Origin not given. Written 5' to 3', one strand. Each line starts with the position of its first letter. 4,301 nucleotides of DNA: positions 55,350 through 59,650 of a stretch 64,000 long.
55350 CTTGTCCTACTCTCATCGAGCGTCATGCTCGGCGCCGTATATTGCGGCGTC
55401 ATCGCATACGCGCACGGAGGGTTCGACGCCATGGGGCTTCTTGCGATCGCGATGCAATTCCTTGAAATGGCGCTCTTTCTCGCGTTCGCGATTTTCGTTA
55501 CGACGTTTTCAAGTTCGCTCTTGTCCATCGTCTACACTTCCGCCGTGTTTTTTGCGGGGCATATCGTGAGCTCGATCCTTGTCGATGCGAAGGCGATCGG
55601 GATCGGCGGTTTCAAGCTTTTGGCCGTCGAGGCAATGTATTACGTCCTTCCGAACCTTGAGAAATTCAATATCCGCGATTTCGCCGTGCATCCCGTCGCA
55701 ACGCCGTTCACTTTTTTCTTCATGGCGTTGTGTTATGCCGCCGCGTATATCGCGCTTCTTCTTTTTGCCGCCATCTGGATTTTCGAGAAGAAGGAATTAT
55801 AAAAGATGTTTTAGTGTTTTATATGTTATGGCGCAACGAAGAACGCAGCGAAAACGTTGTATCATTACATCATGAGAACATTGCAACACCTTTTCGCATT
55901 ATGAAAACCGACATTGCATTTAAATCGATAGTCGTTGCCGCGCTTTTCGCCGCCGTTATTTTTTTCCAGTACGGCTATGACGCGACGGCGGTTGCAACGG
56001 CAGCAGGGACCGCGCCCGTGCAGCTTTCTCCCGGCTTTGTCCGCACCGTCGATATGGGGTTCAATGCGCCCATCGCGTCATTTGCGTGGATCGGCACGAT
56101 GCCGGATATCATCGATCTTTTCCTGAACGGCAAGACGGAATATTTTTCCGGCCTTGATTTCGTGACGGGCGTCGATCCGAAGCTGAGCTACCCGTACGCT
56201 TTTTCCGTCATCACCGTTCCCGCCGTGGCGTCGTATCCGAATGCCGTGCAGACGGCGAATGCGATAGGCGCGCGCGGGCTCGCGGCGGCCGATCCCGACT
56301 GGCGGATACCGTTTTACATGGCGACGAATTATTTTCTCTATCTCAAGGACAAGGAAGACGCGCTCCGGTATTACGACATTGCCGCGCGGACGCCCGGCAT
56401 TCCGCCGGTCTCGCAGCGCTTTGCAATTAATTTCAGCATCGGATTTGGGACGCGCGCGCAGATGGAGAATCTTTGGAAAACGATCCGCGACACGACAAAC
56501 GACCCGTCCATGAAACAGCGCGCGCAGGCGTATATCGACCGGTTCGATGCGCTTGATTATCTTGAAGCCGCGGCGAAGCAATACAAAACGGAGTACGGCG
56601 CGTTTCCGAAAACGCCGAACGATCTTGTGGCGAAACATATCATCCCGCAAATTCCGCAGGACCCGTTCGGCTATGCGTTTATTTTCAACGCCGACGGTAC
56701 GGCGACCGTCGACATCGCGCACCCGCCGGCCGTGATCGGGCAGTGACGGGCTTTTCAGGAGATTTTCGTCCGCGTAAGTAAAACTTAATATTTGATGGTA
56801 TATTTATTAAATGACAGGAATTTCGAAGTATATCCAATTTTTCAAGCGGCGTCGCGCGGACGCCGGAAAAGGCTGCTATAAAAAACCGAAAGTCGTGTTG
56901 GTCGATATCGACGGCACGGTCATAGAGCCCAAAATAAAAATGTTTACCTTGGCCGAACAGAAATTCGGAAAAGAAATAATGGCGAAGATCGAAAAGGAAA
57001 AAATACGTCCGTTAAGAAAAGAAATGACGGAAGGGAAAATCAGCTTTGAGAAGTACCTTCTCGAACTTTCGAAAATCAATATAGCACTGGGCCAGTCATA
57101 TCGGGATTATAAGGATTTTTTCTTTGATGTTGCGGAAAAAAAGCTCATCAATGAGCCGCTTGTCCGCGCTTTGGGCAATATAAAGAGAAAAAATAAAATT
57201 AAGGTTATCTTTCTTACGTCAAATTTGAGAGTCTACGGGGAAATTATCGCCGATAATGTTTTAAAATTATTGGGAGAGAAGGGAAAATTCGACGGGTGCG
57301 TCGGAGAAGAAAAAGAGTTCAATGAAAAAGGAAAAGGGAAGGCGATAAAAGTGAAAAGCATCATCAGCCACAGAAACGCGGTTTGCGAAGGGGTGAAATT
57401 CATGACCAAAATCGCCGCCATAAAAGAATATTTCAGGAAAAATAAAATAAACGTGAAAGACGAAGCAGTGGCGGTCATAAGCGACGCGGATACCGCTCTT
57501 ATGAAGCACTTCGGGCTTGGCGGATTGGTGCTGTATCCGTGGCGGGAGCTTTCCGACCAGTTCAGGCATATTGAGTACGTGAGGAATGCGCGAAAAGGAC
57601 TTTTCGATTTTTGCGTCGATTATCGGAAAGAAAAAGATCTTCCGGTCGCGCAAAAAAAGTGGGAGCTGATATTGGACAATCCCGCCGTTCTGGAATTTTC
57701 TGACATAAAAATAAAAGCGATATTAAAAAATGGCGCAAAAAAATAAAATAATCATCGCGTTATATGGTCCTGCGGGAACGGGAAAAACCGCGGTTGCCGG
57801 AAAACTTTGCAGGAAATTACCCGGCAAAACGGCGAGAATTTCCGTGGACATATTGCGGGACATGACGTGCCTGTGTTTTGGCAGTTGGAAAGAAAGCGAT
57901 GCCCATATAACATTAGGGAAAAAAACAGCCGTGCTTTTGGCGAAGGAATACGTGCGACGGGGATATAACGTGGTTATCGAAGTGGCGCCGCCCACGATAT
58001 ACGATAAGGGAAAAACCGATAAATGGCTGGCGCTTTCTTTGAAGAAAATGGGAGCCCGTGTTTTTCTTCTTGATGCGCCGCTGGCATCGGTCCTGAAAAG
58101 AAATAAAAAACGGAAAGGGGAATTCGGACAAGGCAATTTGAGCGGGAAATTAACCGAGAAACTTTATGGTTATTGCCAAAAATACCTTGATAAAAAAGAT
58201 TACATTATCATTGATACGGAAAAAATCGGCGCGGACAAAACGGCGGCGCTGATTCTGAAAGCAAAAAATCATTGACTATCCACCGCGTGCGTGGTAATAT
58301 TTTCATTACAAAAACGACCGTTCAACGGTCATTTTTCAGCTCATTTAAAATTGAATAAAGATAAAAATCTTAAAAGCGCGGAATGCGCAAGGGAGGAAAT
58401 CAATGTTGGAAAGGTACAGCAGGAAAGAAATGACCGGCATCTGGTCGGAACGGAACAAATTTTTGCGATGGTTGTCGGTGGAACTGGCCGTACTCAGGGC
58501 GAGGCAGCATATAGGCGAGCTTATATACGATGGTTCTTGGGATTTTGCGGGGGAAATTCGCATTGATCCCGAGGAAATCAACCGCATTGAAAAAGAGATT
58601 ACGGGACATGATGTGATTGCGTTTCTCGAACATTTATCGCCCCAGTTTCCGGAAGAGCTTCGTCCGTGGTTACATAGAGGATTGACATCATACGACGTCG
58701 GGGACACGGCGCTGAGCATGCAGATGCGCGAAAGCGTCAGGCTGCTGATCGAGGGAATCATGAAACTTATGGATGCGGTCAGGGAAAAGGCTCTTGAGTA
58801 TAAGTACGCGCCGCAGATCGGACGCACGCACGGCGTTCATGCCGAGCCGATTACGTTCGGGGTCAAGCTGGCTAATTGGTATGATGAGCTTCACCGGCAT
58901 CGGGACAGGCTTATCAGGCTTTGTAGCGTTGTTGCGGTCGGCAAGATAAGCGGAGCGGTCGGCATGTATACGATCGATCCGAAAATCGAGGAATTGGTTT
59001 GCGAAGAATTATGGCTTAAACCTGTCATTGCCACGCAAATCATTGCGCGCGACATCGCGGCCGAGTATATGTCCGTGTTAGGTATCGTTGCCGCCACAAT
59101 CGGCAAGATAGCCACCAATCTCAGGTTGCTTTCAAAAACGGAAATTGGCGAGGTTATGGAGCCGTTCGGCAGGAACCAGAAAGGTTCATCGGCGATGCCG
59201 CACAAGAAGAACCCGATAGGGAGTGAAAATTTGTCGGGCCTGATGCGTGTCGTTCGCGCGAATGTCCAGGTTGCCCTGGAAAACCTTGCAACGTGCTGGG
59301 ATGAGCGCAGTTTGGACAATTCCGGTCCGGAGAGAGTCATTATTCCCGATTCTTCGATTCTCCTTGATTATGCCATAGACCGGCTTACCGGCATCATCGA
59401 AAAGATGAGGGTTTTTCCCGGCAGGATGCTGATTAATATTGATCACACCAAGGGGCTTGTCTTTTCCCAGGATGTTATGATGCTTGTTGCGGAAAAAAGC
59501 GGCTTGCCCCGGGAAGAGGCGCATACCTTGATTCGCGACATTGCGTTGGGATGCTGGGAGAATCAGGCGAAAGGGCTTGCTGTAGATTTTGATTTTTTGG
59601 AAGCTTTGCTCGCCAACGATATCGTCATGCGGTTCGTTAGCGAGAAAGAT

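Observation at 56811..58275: AT-rich two-gene island: HAD phosphatase-like hydrolase overlapping a CPT/zeta-toxin-like P-loop kinase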

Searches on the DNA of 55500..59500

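Call 74: search_rna_families(source=window, start=55500, end=59500, threshold=evalue, max_evalue=0.1)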
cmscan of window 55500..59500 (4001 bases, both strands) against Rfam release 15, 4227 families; matches with E-value up to 0.1: 0.
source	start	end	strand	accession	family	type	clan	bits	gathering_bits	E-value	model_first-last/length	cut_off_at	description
